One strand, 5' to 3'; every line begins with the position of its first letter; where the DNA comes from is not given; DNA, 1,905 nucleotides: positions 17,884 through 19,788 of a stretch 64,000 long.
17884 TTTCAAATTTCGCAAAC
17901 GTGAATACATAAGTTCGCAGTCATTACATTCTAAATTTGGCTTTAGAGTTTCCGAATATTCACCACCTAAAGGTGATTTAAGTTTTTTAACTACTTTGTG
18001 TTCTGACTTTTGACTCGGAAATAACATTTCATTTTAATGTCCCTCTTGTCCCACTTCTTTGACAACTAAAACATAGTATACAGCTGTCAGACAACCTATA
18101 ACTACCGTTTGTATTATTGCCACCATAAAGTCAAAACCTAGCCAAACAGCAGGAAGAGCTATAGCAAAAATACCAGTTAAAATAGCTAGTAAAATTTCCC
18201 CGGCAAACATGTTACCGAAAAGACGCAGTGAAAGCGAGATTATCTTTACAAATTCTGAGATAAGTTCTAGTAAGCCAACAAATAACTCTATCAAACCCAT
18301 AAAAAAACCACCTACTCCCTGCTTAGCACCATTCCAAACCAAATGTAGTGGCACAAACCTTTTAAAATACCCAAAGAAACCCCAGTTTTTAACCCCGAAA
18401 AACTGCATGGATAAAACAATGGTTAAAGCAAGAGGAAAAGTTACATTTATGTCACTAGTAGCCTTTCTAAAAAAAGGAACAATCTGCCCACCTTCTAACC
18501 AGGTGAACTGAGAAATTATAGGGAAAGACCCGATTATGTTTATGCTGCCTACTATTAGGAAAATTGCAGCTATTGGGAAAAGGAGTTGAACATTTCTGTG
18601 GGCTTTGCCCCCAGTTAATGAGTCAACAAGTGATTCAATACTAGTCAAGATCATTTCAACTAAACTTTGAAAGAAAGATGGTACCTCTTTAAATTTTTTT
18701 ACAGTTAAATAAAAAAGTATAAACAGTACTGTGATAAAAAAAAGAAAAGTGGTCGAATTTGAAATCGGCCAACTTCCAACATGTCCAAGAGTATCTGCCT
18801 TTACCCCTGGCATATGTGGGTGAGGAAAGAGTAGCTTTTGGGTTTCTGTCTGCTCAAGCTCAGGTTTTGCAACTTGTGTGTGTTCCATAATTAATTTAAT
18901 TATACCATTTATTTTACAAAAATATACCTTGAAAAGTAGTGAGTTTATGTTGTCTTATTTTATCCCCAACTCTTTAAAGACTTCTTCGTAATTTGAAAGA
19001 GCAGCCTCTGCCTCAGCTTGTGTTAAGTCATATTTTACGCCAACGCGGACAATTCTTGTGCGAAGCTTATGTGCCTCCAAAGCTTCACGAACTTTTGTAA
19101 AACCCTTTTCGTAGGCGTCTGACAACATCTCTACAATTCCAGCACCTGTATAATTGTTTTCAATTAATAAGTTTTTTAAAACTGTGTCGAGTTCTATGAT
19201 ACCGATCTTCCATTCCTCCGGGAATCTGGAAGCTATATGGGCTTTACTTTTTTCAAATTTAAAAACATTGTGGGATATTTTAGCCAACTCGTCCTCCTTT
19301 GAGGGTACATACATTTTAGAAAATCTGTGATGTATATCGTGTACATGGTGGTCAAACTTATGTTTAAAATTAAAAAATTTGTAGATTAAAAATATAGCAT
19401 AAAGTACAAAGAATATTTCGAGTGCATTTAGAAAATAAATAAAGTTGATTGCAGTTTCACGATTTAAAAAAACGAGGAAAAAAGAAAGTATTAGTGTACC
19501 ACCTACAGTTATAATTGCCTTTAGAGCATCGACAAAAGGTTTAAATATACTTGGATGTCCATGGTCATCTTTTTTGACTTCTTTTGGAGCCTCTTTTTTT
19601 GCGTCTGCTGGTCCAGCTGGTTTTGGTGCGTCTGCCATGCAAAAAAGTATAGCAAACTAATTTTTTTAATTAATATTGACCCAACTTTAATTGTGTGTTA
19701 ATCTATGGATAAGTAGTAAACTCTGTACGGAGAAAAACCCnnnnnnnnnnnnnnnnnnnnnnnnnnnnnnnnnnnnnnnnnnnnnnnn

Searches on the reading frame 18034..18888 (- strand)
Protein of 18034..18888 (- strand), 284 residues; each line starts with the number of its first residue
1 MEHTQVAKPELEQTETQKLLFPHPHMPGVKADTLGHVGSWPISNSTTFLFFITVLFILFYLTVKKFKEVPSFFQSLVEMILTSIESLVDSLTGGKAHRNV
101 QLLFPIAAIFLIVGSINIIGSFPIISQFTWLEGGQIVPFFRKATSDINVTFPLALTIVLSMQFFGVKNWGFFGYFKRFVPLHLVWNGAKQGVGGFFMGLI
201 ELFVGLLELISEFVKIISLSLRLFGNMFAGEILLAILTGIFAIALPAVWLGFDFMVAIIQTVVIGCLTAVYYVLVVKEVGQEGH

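Call 3: search_protein_families(library=pfam, proteins=[window:18034-18888:-], max_evalue=1)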
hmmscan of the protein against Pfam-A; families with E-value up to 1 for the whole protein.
window:18034-18888:- (284 aa): 2 families
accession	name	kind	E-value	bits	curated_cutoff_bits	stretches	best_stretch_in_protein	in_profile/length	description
PF00119.25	ATP-synt_A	-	2.1e-33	116.5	33.9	1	48-271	5-215/217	ATP synthase A chain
PF01219.24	DAGK_prokar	-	0.12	12.7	22.3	1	48-118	21-94/102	Prokaryotic diacylglycerol kinase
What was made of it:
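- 18034..18888 (-): atpB (F-ATPase subunit a), the gene upstream of the insert. Its stop codon lies 6 nt before the ORF290 start codon. Pfam ATP-synt_A E=2.1e-33 (call 3).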

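Call 15: find_related_loci(query=window:18034-18888:-, collection=genome_contigs, flank=6000)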
Query window:18034-18888:- (284 aa) in genome_contigs; peptide patterns used: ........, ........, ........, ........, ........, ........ (x = any residue, [..] = any of these).
599 stretches matched a pattern (row limit reached: there are more); 582 encode a relative of the query (tblastn E <= 1e-3); the best 80 are kept; 80 distinct loci.
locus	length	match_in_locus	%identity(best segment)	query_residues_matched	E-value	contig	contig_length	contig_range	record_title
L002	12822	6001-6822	76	12-284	3e-139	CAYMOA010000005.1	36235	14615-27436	MAG TPA_asm: uncultured Candidatus Saccharibacteria bacterium isolate SRP285395_co2_98 genome assembly, contig: NODE_182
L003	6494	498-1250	38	24-277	5e-50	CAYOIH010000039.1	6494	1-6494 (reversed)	MAG TPA_asm: uncultured Candidatus Saccharibacteria bacterium isolate SRP178699_co1_594 genome assembly, contig: NODE_17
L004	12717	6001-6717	37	23-265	8e-44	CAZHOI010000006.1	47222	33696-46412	MAG TPA_asm: uncultured Candidatus Saccharibacteria bacterium isolate SRP063590_co1_18 genome assembly, contig: NODE_669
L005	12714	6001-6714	34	32-284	5e-30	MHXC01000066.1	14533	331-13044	MAG: Parcubacteria group bacterium RIFCSPHIGHO2_01_FULL_47_10b rifcsphigho2_01_scaffold_9811, whole genome shotgun seque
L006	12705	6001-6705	34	32-282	2e-27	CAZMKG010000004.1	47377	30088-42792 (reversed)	MAG TPA_asm: uncultured Gammaproteobacteria bacterium isolate SRP263991_co7_264 genome assembly, contig: NODE_764_length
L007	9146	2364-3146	29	25-278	2e-27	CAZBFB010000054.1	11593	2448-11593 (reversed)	MAG TPA_asm: uncultured Gammaproteobacteria bacterium isolate binchicken_co203_31 genome assembly, contig: k141_523141,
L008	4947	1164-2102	28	22-281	2e-27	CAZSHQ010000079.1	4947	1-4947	MAG TPA_asm: uncultured Dehalococcoidia bacterium isolate binchicken_co228_504 genome assembly, contig: NODE_28873_lengt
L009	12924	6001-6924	28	22-276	1e-25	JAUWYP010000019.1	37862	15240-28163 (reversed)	MAG: Dehalococcoidia bacterium isolate CSMAG_2713 CSMAG_2713_k141_189352_length_37862_cov_36.9790, whole genome shotgun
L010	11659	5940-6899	26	22-284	1e-25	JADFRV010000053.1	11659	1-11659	MAG: Chloroflexota bacterium isolate B8D1T2 B8D1T2_NODE1446, whole genome shotgun sequence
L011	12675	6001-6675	33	32-271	3e-25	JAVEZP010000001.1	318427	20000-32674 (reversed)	MAG: Patescibacteria group bacterium isolate BF4_68 NODE_35_length_318427_cov_32.135375_Biofilm4, whole genome shotgun s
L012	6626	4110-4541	36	134-284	1e-24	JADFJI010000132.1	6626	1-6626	MAG: Chloroflexota bacterium isolate B41T1B8 B41T1B8_NODE25286, whole genome shotgun sequence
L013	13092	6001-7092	37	24-283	2e-24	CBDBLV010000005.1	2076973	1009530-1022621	MAG: Dehalococcoidia bacterium isolate ee5483b1-fc76-4e64-9a74-85ffbb356386 genome assembly, contig: contig_5, whole gen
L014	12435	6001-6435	36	124-282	3e-24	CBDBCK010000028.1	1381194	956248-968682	MAG: Dehalococcoidia bacterium isolate 2735045a-58c9-400a-bca5-5a16410cc720 genome assembly, contig: contig_28, whole ge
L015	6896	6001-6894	30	29-281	3e-24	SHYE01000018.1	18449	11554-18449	MAG: Dehalococcoidia bacterium isolate Baikal-deep-G111 BACOMB-C14435, whole genome shotgun sequence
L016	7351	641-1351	31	29-274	1e-23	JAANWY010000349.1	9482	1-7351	MAG: Anaerolineales bacterium isolate SuakinDeep_MAG45_1 MAG451_349, whole genome shotgun sequence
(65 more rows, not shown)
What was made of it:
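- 18034..18888 (-): 76% identical to AtpB of the closest Saccharibacteria MAG, L002 (call 15).
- Taxonomy: window AtpB is closest to Saccharibacteria MAGs (call 15).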

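Call 72: search_protein_families(library=pfam, proteins=[L002:9686-10036:+], max_evalue=0.01)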
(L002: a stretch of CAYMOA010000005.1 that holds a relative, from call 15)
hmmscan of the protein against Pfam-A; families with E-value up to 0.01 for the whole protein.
L002:9686-10036:+ (116 aa): 4 families
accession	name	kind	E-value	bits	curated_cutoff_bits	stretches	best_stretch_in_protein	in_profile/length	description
PF07883.17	Cupin_2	-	0.00018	21.6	27.2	1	55-91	20-56/70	Cupin domain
PF02311.25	AraC_binding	-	0.00064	19.9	21.1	1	57-86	27-56/135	AraC-like ligand binding domain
PF05899.18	Cupin_3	-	0.0028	17.7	23.5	1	46-87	18-60/74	EutQ-like cupin domain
PF06249.18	EutQ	-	0.0078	16.4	21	1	44-89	86-131/152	Ethanolamine utilisation protein EutQ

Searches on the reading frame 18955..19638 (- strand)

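Call 3: search_protein_families(library=pfam, proteins=[window:18955-19638:-], max_evalue=1)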
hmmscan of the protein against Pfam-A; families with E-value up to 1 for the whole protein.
window:18955-19638:- (227 aa): 0 families

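Call 4: search_protein_families(library=ncbifam, proteins=[window:18955-19638:-], max_evalue=1)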
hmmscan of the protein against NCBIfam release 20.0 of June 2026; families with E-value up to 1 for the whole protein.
window:18955-19638:- (227 aa): 1 family
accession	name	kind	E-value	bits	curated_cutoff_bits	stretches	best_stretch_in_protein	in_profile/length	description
NF005024.0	PRK06433.1-4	equivalog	0.017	15.3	101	1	34-61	53-80/89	NADH dehydrogenase subunit J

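Call 62: search_protein_families(library=padloc, proteins=[window:18955-19638:-], max_evalue=0.1)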
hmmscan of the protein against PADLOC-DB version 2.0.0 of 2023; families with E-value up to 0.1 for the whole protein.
window:18955-19638:- (227 aa): 0 families
